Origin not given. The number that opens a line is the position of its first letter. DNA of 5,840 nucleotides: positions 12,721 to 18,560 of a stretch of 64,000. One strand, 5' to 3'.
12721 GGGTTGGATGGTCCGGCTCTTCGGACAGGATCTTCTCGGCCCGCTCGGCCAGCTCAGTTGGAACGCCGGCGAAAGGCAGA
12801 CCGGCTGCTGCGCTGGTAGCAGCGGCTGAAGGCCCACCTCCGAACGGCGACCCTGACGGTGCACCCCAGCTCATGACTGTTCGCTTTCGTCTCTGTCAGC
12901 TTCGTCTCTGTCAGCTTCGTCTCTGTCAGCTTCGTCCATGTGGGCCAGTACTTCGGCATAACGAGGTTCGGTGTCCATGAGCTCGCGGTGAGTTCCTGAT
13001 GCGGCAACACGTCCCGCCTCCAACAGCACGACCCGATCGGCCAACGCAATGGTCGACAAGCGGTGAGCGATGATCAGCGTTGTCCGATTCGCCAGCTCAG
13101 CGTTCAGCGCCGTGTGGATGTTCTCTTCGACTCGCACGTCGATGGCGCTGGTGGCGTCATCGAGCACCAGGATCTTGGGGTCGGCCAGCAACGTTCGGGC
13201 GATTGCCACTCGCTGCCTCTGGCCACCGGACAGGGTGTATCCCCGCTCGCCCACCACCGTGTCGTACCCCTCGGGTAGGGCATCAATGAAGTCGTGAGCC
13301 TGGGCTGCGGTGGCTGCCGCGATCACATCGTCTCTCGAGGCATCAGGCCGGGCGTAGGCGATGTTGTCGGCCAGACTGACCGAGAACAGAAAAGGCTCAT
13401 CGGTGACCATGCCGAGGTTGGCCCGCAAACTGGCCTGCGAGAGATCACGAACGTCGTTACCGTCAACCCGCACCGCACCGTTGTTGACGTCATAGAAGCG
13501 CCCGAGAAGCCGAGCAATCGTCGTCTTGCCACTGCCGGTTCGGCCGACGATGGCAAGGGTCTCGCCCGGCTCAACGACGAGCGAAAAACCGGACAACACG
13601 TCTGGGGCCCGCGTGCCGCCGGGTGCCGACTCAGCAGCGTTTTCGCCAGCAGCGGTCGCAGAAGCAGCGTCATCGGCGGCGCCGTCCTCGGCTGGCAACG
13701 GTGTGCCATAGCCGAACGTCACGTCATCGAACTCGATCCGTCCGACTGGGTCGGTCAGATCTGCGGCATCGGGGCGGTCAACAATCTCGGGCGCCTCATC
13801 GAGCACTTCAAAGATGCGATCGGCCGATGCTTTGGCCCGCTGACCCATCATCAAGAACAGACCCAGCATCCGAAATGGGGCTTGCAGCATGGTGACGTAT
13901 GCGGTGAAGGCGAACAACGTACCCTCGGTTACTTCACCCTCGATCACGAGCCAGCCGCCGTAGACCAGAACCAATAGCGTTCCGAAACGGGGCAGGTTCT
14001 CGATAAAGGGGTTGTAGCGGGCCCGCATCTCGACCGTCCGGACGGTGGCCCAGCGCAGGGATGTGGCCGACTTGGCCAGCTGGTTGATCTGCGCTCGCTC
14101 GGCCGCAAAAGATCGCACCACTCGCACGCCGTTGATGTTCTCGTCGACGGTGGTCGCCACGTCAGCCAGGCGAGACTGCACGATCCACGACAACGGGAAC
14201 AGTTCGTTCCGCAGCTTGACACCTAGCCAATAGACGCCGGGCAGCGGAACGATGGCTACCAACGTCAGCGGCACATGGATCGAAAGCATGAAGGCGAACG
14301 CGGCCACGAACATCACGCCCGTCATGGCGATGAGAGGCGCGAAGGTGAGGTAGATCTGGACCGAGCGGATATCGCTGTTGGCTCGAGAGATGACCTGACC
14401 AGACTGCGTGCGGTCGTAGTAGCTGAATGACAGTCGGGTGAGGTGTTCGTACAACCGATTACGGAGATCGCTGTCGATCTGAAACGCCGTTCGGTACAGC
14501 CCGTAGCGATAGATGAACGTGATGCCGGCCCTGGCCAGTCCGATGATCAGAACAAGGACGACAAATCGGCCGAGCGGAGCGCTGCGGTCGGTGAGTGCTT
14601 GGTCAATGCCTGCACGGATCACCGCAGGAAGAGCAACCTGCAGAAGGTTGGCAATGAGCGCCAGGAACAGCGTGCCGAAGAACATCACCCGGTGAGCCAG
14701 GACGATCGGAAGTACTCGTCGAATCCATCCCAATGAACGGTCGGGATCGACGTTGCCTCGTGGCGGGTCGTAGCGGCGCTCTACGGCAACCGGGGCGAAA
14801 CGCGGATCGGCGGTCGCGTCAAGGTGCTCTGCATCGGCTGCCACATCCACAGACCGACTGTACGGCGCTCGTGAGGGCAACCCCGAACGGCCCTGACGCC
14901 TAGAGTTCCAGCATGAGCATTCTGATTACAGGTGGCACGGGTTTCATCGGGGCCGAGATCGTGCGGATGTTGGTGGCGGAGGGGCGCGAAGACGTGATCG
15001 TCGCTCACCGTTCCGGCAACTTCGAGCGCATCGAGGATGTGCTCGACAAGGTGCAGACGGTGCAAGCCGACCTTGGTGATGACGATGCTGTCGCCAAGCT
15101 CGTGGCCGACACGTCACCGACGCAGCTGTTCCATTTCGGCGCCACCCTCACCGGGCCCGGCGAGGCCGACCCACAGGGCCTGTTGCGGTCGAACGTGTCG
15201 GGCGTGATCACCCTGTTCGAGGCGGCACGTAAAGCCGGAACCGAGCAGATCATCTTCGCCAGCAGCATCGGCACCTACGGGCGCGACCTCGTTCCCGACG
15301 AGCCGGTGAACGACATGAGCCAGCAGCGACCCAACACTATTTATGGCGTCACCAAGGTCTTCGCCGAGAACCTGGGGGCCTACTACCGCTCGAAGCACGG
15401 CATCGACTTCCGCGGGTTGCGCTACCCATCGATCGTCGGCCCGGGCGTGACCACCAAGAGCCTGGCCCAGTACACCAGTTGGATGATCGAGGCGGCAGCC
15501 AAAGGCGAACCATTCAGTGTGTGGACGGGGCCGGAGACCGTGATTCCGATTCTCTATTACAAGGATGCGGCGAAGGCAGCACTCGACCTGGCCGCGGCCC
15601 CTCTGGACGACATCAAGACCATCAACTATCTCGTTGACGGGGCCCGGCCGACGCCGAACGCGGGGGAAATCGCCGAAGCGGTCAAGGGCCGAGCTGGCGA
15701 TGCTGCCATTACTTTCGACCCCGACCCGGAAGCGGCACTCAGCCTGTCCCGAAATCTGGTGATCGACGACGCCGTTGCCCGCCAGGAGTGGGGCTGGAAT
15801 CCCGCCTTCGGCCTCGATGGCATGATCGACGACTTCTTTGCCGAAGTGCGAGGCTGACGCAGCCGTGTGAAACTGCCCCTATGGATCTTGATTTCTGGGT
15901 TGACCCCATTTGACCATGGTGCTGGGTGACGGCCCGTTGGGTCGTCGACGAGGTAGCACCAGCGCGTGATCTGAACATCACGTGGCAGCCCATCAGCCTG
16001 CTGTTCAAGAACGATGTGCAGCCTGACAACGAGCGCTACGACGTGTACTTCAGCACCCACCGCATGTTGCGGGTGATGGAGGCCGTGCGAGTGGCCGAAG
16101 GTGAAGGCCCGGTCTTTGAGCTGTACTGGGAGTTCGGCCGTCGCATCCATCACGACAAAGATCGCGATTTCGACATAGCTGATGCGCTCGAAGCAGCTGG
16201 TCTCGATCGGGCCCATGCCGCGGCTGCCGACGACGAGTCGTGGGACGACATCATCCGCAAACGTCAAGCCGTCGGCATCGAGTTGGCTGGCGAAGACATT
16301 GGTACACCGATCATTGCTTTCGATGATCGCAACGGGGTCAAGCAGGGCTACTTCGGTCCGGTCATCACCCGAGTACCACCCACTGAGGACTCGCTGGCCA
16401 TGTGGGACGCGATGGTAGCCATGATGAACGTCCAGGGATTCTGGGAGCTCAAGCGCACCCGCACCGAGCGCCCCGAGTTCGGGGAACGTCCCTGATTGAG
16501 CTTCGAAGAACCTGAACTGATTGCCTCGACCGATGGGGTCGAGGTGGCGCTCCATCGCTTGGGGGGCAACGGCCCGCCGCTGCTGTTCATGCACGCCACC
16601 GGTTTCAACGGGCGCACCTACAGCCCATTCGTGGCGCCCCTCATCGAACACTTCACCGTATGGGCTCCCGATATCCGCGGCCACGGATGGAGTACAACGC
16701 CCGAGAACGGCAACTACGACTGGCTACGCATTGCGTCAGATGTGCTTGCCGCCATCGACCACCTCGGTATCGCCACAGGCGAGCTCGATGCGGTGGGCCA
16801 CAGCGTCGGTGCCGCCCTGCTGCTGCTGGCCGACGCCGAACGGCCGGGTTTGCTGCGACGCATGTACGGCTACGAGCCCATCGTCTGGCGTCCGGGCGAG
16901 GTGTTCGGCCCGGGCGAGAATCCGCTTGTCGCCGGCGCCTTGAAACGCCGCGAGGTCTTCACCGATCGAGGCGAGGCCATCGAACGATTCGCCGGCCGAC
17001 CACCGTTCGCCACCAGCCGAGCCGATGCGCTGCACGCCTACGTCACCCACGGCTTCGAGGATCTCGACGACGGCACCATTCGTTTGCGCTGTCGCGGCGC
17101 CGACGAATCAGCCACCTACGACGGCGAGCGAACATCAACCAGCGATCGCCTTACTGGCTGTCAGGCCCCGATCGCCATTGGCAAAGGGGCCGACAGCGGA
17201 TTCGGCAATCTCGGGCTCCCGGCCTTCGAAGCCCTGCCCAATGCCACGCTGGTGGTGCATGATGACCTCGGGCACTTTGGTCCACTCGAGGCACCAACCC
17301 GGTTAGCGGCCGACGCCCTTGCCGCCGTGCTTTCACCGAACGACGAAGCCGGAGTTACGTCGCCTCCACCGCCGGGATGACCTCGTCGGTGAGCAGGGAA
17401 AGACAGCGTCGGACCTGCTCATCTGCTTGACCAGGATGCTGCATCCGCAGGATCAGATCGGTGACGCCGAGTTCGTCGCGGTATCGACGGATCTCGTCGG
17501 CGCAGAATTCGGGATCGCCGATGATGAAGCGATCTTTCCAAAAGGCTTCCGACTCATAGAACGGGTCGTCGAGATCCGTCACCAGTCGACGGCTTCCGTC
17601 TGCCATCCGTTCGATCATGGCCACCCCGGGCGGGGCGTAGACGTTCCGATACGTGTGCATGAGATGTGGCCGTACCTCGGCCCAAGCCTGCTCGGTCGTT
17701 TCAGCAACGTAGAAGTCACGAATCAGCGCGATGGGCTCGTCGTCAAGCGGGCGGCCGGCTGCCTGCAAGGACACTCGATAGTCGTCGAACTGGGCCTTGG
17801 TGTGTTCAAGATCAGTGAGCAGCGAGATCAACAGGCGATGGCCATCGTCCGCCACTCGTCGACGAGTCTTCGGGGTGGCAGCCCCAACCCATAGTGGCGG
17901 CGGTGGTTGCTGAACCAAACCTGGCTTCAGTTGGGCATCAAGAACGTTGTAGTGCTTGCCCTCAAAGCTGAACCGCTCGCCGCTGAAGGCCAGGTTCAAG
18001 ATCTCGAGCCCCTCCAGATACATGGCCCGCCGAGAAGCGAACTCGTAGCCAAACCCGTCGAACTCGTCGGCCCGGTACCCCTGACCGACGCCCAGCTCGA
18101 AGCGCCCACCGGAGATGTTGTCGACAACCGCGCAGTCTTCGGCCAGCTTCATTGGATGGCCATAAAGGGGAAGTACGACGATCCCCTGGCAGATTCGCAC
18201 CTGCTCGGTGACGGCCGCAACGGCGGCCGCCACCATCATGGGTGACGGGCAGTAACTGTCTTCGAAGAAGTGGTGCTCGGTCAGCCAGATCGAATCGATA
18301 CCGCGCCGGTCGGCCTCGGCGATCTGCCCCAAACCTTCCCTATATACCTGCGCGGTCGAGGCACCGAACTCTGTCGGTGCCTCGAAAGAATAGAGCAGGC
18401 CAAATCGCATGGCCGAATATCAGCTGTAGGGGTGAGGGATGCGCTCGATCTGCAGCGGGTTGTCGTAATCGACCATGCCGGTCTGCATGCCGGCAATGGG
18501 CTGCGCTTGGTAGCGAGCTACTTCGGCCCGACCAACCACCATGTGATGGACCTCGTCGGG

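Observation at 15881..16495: Selenocysteine candidate: Rv2466c/DsbA-like reductase with UPWC replacing the CPWC active site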

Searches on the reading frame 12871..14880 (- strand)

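Call 54: search_protein_families(library=pfam, proteins=[window:12871-14880:-], max_evalue=0.00001)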
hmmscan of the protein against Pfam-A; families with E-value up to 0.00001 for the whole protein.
window:12871-14880:- (669 aa): 2 families
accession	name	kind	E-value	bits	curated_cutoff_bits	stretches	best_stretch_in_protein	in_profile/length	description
PF00664.28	ABC_membrane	-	1.3e-36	127.2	28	1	70-336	4-274/274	ABC transporter transmembrane region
PF00005.33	ABC_tran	-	5.2e-30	105.3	25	1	430-578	2-137/137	ABC transporter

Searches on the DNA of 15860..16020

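Call 57: search_rna_families(source=window, start=15860, end=16020, threshold=evalue, max_evalue=10)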
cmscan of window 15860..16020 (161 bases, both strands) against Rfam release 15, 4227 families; matches with E-value up to 10: 1.
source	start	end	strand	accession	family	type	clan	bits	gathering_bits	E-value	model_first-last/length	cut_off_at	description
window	15929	15950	-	RF01668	P10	Gene; sRNA;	-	10.3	37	7.6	1-72/72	no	Pseudomonas sRNA P10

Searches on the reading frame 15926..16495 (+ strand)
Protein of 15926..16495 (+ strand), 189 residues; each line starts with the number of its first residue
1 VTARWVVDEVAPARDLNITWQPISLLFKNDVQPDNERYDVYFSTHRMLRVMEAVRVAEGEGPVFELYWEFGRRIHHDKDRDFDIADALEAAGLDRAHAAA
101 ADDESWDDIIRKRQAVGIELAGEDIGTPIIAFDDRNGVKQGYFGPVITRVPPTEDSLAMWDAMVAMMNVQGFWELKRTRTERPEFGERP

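Call 11: find_encoding_contigs(protein=window:15926-16495:+, flank=10000, max_places=10)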
Protein window:15926-16495:+ (189 aa): 1 contig read that carries it; 1 place shown.
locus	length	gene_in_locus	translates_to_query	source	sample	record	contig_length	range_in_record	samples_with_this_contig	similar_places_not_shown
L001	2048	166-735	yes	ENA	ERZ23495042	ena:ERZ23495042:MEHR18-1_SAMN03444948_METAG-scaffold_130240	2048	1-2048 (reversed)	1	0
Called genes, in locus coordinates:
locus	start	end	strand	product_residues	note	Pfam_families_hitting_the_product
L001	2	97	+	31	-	?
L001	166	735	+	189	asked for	PF22234:Rv2466c-like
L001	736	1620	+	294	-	PF00561:Abhydrolase_1, PF12697:Abhydrolase_6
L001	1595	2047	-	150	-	?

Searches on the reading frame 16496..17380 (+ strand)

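Call 54: search_protein_families(library=pfam, proteins=[window:16496-17380:+], max_evalue=0.00001)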
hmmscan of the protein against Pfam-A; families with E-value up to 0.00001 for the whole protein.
window:16496-17380:+ (294 aa): 2 families
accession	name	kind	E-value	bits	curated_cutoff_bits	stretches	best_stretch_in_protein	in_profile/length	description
PF12697.13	Abhydrolase_6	-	5.1e-15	57.2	26.3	1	29-272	1-216/217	Alpha/beta hydrolase family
PF00561.26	Abhydrolase_1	-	4e-12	46.8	25.8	1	27-127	1-101/245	alpha/beta hydrolase fold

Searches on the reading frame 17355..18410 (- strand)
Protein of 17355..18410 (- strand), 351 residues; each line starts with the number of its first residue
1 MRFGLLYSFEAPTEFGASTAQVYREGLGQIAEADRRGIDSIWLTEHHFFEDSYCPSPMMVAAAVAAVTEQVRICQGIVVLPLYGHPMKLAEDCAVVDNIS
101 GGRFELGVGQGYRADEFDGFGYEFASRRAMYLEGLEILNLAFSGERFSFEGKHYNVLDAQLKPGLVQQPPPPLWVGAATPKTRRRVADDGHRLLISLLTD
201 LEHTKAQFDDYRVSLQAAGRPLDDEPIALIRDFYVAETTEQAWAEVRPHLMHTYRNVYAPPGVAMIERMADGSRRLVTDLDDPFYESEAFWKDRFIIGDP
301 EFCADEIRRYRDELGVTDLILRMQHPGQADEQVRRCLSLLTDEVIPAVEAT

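Call 54: search_protein_families(library=pfam, proteins=[window:17355-18410:-], max_evalue=0.00001)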
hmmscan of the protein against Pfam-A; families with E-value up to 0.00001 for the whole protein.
window:17355-18410:- (351 aa): 1 family
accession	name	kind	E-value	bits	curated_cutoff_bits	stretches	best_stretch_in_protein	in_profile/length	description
PF00296.26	Bac_luciferase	-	2.5e-64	218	27.9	1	1-316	1-312/314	Luciferase-like monooxygenase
